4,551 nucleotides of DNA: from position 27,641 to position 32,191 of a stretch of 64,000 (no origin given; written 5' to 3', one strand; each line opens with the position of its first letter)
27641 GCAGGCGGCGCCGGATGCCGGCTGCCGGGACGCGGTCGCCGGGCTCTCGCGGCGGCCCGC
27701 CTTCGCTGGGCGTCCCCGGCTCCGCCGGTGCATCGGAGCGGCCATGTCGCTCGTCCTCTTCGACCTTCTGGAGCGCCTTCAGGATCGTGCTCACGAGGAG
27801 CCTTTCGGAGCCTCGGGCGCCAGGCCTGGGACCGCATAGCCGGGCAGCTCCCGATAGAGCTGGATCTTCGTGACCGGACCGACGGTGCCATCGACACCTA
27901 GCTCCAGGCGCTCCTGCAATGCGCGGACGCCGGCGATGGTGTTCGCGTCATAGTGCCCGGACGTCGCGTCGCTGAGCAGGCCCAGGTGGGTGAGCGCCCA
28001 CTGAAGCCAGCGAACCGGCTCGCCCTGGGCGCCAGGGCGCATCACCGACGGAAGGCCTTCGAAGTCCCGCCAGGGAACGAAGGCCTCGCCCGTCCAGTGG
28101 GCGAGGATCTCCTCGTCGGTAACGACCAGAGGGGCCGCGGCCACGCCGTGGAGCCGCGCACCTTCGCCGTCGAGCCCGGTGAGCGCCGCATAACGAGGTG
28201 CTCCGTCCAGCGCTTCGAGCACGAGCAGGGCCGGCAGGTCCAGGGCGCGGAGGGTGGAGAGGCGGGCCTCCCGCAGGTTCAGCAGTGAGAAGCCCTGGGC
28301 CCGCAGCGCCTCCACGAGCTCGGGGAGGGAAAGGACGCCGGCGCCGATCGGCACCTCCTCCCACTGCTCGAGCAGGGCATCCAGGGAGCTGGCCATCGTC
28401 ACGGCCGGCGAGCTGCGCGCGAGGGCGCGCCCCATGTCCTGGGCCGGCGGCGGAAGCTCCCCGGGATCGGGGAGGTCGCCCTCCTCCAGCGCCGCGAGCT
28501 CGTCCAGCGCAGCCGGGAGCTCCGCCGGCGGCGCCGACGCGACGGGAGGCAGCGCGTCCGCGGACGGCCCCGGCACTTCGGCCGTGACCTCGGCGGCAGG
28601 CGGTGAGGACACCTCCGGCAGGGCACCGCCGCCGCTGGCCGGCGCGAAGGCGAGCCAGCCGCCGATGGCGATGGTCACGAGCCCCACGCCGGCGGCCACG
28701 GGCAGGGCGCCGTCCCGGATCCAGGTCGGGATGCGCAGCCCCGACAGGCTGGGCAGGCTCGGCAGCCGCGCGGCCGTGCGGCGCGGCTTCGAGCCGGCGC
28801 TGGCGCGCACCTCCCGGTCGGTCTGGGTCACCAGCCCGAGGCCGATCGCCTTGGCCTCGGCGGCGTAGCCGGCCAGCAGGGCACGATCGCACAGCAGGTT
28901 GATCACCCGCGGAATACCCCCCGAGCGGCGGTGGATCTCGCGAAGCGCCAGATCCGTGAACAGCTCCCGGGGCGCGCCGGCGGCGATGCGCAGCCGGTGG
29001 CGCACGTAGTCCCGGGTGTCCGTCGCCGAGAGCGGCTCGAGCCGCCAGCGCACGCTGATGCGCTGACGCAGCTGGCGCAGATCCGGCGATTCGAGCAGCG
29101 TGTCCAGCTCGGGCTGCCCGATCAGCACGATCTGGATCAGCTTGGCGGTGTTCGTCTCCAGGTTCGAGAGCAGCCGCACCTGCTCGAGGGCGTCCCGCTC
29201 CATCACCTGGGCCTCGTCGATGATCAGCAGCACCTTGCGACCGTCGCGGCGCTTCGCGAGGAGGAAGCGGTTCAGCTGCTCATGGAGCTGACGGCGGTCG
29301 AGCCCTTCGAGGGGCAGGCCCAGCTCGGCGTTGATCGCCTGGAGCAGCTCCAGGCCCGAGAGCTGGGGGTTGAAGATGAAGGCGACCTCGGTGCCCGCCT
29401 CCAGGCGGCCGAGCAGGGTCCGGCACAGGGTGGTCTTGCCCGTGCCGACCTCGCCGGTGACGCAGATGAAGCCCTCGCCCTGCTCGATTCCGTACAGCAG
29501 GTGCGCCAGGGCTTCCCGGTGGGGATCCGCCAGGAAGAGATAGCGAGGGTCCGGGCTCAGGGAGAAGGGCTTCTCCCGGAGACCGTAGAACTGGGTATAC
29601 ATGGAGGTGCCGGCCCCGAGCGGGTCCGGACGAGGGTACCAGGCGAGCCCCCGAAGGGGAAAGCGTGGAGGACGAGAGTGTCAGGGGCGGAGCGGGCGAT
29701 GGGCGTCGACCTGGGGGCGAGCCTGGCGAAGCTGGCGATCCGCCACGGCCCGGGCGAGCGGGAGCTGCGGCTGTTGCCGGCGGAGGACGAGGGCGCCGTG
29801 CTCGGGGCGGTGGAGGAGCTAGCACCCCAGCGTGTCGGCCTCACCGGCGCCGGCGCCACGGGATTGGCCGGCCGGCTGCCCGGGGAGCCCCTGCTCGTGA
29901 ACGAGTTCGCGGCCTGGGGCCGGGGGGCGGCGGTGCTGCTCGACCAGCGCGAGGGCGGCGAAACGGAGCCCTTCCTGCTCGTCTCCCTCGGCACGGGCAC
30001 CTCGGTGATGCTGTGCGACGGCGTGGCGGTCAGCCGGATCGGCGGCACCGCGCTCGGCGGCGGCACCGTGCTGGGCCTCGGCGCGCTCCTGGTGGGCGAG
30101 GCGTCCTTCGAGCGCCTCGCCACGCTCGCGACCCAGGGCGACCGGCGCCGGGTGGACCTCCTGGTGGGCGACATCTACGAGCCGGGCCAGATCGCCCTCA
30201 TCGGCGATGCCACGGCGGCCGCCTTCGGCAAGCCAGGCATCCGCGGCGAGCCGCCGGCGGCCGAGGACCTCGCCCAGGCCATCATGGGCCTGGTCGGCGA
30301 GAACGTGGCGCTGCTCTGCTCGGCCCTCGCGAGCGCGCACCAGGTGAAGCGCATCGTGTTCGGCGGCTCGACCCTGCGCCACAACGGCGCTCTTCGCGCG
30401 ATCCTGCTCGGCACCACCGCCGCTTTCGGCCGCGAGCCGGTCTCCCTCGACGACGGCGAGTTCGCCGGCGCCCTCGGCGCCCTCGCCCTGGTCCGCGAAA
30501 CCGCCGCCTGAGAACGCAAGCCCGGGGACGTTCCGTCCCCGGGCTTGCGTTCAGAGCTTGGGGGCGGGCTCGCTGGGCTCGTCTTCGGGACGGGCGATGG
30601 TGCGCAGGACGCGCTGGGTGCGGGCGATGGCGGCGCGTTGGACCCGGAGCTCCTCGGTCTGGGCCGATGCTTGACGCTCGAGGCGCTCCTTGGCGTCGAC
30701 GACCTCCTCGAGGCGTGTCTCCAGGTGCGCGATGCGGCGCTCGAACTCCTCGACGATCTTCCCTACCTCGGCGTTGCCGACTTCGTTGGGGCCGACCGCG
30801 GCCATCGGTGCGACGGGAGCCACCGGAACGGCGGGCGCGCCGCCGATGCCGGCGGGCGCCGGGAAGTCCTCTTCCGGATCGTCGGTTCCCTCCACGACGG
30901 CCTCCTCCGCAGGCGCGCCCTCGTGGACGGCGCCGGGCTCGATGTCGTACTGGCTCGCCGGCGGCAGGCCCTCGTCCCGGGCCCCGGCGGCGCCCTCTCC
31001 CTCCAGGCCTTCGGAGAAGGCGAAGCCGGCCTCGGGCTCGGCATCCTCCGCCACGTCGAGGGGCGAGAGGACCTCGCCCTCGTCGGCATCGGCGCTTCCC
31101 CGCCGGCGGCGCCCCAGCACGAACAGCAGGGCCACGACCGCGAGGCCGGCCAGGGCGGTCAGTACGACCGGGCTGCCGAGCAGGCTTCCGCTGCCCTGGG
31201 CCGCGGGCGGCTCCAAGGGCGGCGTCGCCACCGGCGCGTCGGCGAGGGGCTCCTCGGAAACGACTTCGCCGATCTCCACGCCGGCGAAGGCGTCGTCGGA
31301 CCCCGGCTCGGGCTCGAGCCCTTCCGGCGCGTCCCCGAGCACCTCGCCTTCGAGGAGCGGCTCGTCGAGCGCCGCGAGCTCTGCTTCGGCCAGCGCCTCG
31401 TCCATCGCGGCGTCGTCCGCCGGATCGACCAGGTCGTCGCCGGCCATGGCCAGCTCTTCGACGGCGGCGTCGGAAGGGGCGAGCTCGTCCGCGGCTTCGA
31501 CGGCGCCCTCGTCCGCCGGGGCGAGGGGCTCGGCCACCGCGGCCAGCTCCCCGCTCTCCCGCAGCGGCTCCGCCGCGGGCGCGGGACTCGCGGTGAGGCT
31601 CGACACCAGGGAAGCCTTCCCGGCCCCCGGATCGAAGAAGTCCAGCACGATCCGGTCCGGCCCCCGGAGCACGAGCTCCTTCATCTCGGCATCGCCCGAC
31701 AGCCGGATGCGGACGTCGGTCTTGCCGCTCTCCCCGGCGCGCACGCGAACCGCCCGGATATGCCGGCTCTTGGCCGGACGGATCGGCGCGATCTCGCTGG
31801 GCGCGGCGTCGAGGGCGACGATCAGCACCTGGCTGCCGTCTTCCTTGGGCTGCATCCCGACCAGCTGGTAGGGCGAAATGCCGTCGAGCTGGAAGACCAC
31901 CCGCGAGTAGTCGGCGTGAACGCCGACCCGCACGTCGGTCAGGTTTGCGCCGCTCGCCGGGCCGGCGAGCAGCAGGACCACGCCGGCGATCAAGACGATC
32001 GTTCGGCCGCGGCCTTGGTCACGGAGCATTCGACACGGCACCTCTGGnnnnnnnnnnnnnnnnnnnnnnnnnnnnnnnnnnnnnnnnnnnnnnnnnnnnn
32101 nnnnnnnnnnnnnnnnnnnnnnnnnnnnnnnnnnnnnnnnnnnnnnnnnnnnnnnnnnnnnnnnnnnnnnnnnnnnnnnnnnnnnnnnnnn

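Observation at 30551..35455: Tightly coupled five-gene operon: Zn-ribbon peptide, paired ArsA/Get3-like ATPases, signal-less TroA/BtuF-fold protein, and an AMIN-TM-coiled-coil envelope protein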

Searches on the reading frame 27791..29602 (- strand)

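Call 44: search_protein_families(library=pfam, proteins=[window:27791-29602:-], max_evalue=0.01)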
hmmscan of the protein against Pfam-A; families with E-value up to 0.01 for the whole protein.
window:27791-29602:- (603 aa): 15 families
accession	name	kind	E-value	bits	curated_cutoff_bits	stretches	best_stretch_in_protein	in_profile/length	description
PF13401.12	AAA_22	-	3e-28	99.2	27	1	41-170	3-130/130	AAA domain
PF01471.23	PG_binding_1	-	7.4e-11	42.5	23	1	526-579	1-54/57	Putative peptidoglycan binding domain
PF13191.12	AAA_16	-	1.7e-10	42.1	32.6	1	27-151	7-161/167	AAA ATPase domain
PF13604.12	AAA_30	-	0.00014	22.1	27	1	40-162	15-123/191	AAA domain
PF01637.24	ATPase_2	-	0.00026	21.3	33.2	1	39-140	15-126/225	ATPase domain predominantly from Archaea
PF05970.20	PIF1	-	0.00042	20.4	25.9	1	42-142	21-122/223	PIF1-like helicase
PF24883.2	NPHP3_N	-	0.0016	19.1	24.8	0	43-77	22-57/164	Nephrocystin 3, N-terminal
PF13245.12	AAA_19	-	0.0018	18.9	25.1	0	44-162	12-124/134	AAA domain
PF02492.25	cobW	-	0.0024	17.9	20.7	1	46-78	3-35/180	CobW/HypB/UreG, nucleotide-binding domain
PF05729.18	NACHT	-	0.0025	18.1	26.7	1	46-204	3-164/167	NACHT domain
PF00004.35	AAA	-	0.0034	18.3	21.2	1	46-163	1-107/131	ATPase family associated with various cellular activities (AAA)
PF02367.23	TsaE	-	0.0042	17.5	26.6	1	32-70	10-48/128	Threonylcarbamoyl adenosine biosynthesis protein TsaE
PF00437.27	T2SSE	-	0.0058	15.8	24.9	1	30-69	129-168/370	Type II/IV secretion system protein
PF13238.12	AAA_18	-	0.0072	17.2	29.4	0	46-78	1-33/128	AAA domain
PF03266.21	NTPase_1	-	0.0077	16.5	23.9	0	46-73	2-30/168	NTPase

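Call 79: search_protein_families(library=ncbifam, proteins=[window:27791-29602:-], max_evalue=0.01)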
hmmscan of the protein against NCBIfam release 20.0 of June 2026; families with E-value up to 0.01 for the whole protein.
window:27791-29602:- (603 aa): 4 families
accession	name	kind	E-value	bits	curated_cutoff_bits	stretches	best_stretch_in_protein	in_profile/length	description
TIGR03015.1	pepcterm_ATPase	hypoth_equivalog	1.7e-86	290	324.5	1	1-261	1-262/269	XrtA/PEP-CTERM system-associated ATPase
TIGR02869.1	spore_SleB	equivalog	4.8e-06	26.6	236.5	1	520-582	6-68/201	spore cortex-lytic enzyme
NF052336.1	PdgHdaseHSB100310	equivalog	0.0048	16.3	500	1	523-583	187-247/316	peptidoglycan hydrolase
NF000355.4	ribo_prot_ABC_F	equivalog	0.0069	15.3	380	1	32-81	329-376/499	ribosomal protection-like ABC-F family protein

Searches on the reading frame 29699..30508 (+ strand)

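Call 44: search_protein_families(library=pfam, proteins=[window:29699-30508:+], max_evalue=0.01)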
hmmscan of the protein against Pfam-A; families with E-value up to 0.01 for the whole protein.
seq(270 aa): 1 family
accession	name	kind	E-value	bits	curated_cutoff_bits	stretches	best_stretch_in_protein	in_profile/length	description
PF03630.20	Fumble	-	1e-32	114.1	28.5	1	88-261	145-331/334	Fumble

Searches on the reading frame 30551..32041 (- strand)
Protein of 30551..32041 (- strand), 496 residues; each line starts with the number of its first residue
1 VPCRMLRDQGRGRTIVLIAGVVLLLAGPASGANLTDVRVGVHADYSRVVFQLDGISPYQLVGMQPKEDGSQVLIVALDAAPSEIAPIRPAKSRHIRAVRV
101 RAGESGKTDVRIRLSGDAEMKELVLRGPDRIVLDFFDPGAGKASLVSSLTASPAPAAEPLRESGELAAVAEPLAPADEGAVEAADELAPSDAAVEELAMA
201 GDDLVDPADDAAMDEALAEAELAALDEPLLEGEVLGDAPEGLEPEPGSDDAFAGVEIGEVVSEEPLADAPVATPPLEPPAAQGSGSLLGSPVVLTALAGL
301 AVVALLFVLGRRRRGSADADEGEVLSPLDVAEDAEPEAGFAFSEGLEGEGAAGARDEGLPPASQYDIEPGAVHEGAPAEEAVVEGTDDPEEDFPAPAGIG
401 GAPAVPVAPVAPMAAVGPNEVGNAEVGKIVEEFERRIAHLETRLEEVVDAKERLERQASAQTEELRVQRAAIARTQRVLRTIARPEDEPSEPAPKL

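Call 4: search_protein_families(library=pfam, proteins=[window:30551-32041:-], max_evalue=0.1)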
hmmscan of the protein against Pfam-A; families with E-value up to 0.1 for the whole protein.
window:30551-32041:- (496 aa): 2 families
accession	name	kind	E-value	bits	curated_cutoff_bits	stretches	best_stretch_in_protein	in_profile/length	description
PF24837.1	AMIN-like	-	2.4e-06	28.1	27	1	33-135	2-127/129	AMIN-like domain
PF11741.13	AMIN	-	6.4e-06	26.6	20.5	1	97-136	1-39/101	AMIN domain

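Call 5: search_protein_families(library=ncbifam, proteins=[window:30551-32041:-], max_evalue=0.1)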
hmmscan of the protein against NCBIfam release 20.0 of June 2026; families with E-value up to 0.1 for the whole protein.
window:30551-32041:- (496 aa): 0 families

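Call 75: list_cluster_members(proteins=[P0001, P0121, window:30551-32041:-, window:35243-35455:-])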
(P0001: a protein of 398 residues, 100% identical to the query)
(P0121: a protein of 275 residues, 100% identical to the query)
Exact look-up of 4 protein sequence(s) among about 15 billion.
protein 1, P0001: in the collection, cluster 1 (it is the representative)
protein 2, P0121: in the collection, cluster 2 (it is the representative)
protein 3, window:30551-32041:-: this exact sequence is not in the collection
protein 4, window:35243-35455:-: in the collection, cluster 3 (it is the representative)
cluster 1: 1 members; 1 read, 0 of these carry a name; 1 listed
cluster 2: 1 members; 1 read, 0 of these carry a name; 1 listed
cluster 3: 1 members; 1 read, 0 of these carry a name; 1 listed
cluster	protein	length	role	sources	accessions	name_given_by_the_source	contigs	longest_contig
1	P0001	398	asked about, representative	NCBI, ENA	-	-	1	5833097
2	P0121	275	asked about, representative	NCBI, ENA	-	-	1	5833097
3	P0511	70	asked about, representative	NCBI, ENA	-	-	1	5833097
